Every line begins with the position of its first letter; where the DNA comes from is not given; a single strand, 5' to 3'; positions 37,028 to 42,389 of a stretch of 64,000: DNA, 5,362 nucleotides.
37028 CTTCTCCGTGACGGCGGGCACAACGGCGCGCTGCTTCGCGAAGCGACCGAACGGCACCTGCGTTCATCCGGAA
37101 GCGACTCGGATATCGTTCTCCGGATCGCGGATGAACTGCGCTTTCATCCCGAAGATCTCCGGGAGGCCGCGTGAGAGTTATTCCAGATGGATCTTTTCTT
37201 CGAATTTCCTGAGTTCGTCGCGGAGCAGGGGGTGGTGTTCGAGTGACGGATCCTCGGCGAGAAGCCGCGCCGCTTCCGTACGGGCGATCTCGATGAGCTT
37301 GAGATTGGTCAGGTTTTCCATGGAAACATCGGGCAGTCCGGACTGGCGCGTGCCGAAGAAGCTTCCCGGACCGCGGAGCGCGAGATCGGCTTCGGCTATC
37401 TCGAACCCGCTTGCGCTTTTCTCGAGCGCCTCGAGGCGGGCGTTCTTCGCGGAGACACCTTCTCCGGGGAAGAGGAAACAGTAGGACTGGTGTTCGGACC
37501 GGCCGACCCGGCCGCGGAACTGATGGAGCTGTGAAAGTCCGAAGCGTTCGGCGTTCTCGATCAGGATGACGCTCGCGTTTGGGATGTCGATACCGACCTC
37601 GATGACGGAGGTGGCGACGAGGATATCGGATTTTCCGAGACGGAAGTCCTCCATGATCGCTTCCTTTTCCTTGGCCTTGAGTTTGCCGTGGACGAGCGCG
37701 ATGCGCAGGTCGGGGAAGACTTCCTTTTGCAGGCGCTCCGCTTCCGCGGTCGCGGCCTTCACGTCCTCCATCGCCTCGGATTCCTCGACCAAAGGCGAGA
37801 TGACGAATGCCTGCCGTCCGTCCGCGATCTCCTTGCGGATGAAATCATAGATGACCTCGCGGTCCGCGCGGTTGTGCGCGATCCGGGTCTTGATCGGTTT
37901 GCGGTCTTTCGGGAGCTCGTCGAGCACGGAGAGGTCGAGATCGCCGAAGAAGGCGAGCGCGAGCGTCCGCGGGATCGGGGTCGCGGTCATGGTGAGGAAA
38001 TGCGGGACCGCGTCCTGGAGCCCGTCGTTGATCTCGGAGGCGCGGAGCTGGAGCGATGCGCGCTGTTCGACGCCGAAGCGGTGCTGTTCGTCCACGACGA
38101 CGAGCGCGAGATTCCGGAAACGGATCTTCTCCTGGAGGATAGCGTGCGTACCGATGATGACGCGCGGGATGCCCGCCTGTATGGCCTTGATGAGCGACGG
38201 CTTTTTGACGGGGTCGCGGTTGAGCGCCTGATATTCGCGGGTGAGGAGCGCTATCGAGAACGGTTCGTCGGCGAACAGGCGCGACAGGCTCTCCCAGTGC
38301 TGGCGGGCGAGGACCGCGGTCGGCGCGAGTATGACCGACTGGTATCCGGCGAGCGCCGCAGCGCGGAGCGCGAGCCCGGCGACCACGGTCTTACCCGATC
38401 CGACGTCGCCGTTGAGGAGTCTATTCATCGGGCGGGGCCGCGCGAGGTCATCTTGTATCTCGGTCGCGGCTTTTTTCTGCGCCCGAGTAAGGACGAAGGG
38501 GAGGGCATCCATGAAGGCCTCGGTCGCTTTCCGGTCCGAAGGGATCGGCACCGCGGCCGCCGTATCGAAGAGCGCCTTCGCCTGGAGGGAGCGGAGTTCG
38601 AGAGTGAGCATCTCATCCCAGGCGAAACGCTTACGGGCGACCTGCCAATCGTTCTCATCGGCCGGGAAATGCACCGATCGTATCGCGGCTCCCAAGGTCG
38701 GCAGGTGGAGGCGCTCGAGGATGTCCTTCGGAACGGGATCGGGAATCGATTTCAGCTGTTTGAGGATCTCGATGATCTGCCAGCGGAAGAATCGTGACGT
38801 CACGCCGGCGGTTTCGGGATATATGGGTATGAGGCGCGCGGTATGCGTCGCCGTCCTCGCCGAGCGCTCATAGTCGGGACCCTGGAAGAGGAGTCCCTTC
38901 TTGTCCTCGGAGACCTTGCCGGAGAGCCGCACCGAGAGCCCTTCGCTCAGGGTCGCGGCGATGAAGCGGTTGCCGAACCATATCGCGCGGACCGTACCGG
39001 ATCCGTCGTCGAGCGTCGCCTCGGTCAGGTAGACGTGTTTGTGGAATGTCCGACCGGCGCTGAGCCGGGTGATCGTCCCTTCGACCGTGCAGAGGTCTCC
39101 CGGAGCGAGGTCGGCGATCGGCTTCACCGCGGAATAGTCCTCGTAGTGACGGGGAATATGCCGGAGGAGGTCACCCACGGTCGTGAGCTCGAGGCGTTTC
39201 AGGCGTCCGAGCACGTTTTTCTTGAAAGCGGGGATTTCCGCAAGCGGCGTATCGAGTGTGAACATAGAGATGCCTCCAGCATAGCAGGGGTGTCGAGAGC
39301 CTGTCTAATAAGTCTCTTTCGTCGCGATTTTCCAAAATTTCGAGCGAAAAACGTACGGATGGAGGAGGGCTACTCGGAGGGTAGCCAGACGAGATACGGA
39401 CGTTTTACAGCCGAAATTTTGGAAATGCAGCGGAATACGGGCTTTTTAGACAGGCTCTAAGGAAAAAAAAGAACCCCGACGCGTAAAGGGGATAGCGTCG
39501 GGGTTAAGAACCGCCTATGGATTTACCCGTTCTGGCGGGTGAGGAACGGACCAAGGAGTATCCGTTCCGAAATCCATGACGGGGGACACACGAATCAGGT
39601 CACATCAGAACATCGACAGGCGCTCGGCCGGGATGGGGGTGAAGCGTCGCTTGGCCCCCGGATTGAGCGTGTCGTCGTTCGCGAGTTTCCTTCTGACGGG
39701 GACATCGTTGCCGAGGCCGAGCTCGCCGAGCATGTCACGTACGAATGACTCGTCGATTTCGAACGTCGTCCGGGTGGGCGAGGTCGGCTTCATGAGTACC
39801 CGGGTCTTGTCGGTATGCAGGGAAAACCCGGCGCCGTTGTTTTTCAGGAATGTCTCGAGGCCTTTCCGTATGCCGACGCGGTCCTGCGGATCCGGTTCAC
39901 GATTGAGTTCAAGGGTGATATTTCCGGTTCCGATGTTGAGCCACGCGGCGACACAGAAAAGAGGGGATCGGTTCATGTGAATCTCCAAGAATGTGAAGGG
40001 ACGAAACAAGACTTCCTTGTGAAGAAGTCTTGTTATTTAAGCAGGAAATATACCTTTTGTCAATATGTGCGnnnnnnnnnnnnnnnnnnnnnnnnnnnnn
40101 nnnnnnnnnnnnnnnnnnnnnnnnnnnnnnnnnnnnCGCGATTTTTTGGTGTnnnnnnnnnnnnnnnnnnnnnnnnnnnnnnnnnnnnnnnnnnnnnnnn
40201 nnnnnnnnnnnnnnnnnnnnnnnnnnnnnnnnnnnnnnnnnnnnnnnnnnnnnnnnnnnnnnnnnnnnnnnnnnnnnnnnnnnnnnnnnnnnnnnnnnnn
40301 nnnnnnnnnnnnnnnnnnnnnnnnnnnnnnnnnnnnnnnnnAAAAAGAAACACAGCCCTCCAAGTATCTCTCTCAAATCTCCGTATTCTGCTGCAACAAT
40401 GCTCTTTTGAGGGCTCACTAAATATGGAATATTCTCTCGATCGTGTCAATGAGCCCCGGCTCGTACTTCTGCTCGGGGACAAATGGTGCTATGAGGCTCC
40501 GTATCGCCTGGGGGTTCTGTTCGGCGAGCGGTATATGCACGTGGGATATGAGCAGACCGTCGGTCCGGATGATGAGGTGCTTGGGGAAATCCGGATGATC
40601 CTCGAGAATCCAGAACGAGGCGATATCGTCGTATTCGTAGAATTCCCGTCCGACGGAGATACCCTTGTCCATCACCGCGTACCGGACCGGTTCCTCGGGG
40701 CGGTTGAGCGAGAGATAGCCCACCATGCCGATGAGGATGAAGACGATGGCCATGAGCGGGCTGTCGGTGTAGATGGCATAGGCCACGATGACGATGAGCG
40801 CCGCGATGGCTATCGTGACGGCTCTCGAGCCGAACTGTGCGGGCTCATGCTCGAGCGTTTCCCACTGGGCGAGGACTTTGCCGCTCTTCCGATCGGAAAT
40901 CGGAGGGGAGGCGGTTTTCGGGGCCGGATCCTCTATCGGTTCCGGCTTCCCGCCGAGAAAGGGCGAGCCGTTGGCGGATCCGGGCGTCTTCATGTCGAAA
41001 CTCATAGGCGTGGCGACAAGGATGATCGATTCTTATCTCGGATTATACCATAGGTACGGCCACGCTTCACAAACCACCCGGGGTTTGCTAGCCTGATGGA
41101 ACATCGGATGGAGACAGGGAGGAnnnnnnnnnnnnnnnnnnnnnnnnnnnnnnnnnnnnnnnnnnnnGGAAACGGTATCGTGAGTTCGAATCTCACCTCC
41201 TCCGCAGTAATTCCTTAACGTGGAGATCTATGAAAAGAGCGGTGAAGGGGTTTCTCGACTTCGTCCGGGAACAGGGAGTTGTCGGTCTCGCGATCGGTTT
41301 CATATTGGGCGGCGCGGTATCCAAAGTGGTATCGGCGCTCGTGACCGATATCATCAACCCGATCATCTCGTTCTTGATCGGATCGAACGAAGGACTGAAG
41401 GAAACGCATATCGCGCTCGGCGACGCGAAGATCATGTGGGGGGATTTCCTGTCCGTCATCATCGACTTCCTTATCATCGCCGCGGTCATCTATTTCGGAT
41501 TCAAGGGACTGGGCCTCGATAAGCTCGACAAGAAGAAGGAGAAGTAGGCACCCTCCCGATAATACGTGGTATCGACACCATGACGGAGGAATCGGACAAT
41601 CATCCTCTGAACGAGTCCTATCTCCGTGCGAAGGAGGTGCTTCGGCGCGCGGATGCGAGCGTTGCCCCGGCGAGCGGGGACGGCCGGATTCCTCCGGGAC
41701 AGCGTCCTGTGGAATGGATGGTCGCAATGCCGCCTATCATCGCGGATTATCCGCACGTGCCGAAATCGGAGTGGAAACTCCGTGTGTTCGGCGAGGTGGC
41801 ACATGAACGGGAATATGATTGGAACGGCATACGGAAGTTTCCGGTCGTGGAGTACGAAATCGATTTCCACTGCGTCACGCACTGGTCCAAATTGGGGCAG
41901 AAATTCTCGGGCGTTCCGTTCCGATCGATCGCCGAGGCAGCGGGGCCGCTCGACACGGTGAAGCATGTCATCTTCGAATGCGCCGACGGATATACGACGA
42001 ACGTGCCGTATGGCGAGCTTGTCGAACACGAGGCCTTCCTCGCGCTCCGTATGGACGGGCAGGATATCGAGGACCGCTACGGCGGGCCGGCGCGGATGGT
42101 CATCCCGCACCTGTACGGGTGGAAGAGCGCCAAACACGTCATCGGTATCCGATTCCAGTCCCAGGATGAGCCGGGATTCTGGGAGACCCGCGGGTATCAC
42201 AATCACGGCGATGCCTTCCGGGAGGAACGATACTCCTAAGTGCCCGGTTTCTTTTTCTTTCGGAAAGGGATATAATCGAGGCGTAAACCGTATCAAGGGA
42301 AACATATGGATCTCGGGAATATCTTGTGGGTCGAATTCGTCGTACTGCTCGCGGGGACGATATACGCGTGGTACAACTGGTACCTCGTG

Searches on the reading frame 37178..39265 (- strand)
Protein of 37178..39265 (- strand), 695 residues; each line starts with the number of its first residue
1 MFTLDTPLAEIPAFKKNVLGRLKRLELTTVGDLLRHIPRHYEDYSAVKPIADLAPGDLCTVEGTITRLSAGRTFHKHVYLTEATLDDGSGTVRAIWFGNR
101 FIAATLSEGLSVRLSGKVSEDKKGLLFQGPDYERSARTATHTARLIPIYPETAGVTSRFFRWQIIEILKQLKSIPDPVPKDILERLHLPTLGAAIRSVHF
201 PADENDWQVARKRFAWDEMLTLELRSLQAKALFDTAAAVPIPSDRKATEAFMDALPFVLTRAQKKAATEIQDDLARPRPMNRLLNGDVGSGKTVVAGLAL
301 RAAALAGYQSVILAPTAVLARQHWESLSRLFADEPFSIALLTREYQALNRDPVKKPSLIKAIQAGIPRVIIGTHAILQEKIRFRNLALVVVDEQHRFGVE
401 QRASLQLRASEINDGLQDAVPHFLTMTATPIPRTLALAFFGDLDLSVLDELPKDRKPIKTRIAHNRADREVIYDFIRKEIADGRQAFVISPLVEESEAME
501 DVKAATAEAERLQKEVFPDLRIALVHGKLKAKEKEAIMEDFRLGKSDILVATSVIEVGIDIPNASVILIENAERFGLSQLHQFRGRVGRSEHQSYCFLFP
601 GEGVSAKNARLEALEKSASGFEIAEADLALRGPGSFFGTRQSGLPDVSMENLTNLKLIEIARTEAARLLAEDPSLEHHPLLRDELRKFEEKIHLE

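Call 11: find_encoding_contigs(protein=window:37178-39265:-, flank=10000, max_places=6)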
Protein window:37178-39265:- (695 aa): 3 contigs read that carry it; 1 place shown.
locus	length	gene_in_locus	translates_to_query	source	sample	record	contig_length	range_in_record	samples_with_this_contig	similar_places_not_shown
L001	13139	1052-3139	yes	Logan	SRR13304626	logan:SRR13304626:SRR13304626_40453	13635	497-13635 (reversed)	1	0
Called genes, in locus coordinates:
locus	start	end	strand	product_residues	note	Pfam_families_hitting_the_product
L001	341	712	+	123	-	-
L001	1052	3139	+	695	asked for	PF17191:RecG_wedge, PF01336:tRNA_anti-codon (weak), PF00270:DEAD, PF04851:ResIII, PF00271:Helicase_C, PF22590:Cas3-like_C_2 (faint), PF19833:RecG_dom3_C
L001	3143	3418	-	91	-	-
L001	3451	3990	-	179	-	PF02245:Pur_DNA_glyco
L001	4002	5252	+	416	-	PF00232:Glyco_hydro_1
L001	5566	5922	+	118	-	PF02325:CCB3_YggT (weak)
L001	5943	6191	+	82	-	PF04226:Transgly_assoc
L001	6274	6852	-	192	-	PF04542:Sigma70_r2, PF08281:Sigma70_r4_2, PF04545:Sigma70_r4 (weak)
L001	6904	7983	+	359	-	PF00814:TsaD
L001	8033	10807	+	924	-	PF00133:tRNA-synt_1, PF09334:tRNA-synt_1g, PF00133:tRNA-synt_1, PF08264:Anticodon_1, PF10458:Val_tRNA-synt_C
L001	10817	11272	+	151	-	-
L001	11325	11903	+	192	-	PF00011:HSP20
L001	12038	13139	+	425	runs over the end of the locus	PF12229:PG_binding_4 (weak), PF04294:VanW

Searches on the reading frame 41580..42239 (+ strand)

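Call 97: search_protein_families(library=pfam, proteins=[window:41580-42239:+], max_evalue=0.00001)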
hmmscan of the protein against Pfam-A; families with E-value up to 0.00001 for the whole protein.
window:41580-42239:+ (219 aa): 1 family
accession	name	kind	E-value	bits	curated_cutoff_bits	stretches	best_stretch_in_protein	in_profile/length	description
PF00174.25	Oxidored_molyb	-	1.3e-35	122.9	24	1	58-201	5-169/169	Oxidoreductase molybdopterin binding domain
